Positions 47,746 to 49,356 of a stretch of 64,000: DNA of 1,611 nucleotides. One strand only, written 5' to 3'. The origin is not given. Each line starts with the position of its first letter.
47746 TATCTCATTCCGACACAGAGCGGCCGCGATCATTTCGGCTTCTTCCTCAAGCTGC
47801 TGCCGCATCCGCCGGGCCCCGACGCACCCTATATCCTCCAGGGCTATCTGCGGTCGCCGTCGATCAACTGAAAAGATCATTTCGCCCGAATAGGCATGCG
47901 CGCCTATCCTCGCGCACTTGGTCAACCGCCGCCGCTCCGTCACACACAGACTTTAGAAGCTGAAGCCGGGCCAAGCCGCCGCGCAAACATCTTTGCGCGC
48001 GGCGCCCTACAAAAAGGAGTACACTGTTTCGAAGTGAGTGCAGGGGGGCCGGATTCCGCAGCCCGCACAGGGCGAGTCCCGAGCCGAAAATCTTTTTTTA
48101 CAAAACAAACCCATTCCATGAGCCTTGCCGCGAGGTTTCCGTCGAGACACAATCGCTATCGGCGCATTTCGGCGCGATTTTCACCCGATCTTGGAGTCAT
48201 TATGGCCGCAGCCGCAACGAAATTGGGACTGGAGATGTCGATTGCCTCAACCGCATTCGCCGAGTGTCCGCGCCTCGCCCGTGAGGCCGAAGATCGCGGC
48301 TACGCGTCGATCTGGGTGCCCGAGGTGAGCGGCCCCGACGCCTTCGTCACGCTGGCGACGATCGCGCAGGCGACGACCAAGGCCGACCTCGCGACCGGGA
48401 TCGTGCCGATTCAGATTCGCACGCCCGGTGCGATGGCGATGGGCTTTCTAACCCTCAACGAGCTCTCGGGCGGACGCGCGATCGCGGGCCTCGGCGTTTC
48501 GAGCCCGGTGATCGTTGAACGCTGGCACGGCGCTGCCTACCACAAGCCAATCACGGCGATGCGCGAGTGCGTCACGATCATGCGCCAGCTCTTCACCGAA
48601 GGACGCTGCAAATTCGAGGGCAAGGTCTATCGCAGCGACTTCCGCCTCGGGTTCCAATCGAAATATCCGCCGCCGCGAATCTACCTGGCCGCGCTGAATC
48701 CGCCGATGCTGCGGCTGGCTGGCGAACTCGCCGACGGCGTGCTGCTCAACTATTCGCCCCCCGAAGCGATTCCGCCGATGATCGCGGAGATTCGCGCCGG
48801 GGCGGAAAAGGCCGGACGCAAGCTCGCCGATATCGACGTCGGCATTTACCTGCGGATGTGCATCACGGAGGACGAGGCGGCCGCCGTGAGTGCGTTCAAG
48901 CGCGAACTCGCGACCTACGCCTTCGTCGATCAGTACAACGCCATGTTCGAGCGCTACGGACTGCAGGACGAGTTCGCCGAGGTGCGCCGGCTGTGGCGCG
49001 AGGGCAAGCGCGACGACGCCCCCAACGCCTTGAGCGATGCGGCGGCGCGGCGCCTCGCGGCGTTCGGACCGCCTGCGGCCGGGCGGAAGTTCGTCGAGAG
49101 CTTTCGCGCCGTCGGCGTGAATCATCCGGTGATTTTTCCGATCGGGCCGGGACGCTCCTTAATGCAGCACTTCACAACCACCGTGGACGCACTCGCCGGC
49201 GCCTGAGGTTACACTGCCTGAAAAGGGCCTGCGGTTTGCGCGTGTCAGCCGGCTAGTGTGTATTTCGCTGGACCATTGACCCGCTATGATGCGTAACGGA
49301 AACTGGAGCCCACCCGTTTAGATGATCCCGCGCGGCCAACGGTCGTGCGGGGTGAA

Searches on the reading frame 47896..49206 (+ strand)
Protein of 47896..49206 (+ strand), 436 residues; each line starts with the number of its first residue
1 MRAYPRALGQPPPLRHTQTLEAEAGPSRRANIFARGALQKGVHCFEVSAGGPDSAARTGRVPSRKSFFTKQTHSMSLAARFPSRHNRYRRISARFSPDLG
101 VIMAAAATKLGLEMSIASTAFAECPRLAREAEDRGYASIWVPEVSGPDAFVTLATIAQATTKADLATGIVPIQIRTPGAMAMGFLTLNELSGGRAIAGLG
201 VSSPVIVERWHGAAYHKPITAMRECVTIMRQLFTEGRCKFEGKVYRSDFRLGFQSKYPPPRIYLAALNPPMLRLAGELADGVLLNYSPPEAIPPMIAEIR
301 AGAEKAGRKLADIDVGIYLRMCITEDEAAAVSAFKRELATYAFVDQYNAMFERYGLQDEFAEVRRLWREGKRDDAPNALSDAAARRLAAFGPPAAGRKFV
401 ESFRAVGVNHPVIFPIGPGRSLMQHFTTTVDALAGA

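Call 3: search_protein_families(library=pfam, proteins=[window:47896-49206:+], max_evalue=0.01)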
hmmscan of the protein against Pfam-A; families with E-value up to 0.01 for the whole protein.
window:47896-49206:+ (436 aa): 1 family
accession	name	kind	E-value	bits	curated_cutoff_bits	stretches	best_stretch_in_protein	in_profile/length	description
PF00296.26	Bac_luciferase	-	4.2e-68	230.5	27.9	1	118-410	18-314/314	Luciferase-like monooxygenase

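Call 4: search_protein_families(library=ncbifam, proteins=[window:47896-49206:+], max_evalue=0.01)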
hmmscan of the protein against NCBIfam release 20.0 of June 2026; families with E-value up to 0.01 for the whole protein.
window:47896-49206:+ (436 aa): 29 families (the best 25 are shown)
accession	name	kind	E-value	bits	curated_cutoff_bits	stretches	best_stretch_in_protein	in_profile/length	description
TIGR03841.1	F420_Rv3093c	subfamily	7.6e-62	209.4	213.65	1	122-416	10-297/298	LLM class F420-dependent oxidoreductase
TIGR04024.1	F420_NP1902A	hypoth_equivalog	8.9e-54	182.4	345.4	1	125-409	18-306/330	TIGR04024 family LLM class F420-dependent oxidoreductase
TIGR03559.1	F420_Rv3520c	subfamily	2.3e-48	165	335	1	109-410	1-321/325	LLM class F420-dependent oxidoreductase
TIGR03564.1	F420_MSMEG_4879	subfamily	5.2e-43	147.6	234.25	1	128-363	5-239/265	TIGR03564 family F420-dependent LLM class oxidoreductase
TIGR03555.1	F420_mer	equivalog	3.8e-42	144.8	348.7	1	121-420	11-312/325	5,10-methylenetetrahydromethanopterin reductase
NF002619.0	PRK02271.1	equivalog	1.1e-40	139.9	276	1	110-419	3-312/329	5,10-methylenetetrahydromethanopterin reductase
TIGR03617.1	F420_MSMEG_2256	subfamily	8.3e-35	120.2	278.15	1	128-396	1-282/318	TIGR03617 family F420-dependent LLM class oxidoreductase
TIGR03620.1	F420_MSMEG_4141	subfamily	1.7e-23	83.4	219.8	1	120-416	16-261/280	TIGR03620 family F420-dependent LLM class oxidoreductase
TIGR03619.1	F420_Rv2161c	subfamily_domain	7e-22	78.2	166.9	1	147-333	44-227/247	TIGR03619 family F420-dependent LLM class oxidoreductase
TIGR03857.1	F420_MSMEG_2249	hypoth_equivalog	9.8e-22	77.6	218.4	1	125-348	17-241/329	TIGR03857 family LLM class F420-dependent oxidoreductase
TIGR03842.1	F420_CPS_4043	hypoth_equivalog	4.1e-17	62.3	295.45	1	126-331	17-216/329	TIGR03842 family LLM class F420-dependent oxidoreductase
TIGR04465.1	ArgArg_F420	equivalog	2.5e-15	56.4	470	1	150-349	97-297/364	F420-dependent hydroxymycolic acid dehydrogenase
TIGR03560.1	F420_Rv1855c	subfamily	1.9e-14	54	231.4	1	120-314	11-223/227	TIGR03560 family F420-dependent LLM class oxidoreductase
TIGR03621.1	F420_MSMEG_2516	subfamily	1.1e-13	51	213.15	1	112-336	5-237/295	TIGR03621 family F420-dependent LLM class oxidoreductase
TIGR03565.1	alk_sulf_monoox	equivalog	8.2e-13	48.1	518.2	1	117-336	22-242/346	FMNH2-dependent alkanesulfonate monooxygenase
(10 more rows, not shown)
